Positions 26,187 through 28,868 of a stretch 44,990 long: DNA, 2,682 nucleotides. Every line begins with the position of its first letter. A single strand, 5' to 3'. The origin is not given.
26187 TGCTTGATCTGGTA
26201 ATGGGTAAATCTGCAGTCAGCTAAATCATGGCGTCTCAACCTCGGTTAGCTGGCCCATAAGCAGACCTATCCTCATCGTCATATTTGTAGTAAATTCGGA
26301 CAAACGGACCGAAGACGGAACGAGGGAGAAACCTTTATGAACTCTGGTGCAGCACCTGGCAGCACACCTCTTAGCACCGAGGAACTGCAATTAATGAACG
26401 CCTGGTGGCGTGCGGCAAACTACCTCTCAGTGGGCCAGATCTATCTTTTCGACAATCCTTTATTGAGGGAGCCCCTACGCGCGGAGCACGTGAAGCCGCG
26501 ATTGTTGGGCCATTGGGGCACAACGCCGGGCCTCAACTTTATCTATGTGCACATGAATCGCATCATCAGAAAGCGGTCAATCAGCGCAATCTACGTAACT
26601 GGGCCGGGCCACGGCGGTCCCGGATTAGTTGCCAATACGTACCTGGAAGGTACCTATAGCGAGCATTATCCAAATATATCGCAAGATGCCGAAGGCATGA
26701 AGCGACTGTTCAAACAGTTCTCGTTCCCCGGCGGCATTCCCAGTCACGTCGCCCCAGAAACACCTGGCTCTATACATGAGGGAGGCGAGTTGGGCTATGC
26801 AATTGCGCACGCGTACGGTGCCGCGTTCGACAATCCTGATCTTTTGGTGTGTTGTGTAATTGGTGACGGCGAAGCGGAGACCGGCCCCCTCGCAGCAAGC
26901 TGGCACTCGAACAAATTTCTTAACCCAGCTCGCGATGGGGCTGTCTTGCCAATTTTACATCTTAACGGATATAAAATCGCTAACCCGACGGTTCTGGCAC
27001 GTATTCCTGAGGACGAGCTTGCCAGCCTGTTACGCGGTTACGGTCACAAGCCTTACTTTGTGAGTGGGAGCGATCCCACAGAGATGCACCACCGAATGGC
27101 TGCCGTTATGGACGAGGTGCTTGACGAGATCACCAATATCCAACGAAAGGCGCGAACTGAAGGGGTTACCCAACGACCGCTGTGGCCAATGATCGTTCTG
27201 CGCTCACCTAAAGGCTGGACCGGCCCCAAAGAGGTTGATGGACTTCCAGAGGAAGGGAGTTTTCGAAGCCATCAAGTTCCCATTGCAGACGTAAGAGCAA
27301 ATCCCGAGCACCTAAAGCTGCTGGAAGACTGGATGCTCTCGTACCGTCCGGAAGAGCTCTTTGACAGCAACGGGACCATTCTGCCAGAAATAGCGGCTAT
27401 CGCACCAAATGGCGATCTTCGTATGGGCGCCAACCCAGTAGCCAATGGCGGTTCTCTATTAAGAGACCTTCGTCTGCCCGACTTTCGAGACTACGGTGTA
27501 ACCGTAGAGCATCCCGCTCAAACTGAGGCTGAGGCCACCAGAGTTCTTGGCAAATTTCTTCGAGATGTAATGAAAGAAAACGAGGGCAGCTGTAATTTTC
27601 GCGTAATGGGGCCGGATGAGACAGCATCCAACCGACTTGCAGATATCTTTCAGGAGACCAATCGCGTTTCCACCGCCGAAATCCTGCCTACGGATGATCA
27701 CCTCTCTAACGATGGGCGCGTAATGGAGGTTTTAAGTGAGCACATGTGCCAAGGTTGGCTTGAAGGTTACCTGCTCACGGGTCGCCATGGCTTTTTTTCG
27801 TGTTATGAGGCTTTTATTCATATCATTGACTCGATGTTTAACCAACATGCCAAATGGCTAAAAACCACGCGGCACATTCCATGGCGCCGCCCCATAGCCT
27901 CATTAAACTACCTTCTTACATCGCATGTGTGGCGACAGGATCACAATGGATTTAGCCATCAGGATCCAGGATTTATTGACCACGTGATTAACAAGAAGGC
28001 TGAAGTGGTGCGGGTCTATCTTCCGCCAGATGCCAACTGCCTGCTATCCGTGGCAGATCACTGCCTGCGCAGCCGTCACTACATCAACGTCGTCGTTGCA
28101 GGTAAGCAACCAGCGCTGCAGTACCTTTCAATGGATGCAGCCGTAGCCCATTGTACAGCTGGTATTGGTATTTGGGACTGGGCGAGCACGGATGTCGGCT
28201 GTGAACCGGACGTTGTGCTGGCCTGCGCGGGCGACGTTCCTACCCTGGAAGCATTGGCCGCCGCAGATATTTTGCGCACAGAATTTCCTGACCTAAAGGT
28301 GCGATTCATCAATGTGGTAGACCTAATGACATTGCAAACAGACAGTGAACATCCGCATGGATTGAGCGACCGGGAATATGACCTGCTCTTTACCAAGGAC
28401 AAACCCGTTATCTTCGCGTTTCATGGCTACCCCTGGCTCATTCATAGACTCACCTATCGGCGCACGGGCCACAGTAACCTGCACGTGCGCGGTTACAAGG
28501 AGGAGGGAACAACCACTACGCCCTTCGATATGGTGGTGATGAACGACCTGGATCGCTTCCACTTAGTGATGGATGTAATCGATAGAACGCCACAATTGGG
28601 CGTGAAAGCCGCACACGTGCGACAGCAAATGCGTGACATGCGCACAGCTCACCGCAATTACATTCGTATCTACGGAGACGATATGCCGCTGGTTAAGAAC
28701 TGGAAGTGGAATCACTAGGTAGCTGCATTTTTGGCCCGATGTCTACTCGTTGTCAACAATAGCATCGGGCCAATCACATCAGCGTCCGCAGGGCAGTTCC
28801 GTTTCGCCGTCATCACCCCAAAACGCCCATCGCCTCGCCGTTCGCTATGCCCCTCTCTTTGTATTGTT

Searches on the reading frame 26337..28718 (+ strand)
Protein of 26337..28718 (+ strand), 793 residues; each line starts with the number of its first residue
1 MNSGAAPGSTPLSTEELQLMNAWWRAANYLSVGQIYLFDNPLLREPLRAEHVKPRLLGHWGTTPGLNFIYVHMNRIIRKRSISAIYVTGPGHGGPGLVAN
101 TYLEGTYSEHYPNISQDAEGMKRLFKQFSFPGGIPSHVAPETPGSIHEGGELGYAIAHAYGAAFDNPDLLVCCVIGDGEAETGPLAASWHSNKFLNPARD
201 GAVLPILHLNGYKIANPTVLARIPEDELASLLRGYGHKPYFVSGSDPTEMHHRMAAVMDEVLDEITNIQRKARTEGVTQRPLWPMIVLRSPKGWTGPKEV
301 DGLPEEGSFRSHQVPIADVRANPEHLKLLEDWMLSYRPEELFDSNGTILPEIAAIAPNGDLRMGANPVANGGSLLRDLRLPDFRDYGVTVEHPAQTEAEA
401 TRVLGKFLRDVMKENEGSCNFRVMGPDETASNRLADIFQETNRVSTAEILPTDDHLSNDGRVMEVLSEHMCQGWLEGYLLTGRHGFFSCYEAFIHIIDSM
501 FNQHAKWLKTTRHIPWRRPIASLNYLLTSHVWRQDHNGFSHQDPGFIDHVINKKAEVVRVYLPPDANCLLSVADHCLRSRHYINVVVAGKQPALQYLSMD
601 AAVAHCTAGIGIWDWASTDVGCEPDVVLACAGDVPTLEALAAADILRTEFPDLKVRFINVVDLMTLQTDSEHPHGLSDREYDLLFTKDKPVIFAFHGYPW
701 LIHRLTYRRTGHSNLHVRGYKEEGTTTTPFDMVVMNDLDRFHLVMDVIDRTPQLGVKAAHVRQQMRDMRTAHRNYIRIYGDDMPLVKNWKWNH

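Call 31: search_protein_families(library=pfam, proteins=[window:26337-28718:+], max_evalue=0.001)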
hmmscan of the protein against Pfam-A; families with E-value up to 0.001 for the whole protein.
window:26337-28718:+ (793 aa): 3 families
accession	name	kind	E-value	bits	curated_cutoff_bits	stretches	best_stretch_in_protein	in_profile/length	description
PF09364.15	XFP_N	-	7.2e-178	591.4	23.7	1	13-373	3-363/364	XFP N-terminal domain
PF09363.15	XFP_C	-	1.4e-98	328.7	23.4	1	590-791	1-202/202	XFP C-terminal domain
PF03894.20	XFP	-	9.3e-90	299.5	22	1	403-579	2-177/177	D-xylulose 5-phosphate/D-fructose 6-phosphate phosphoketolase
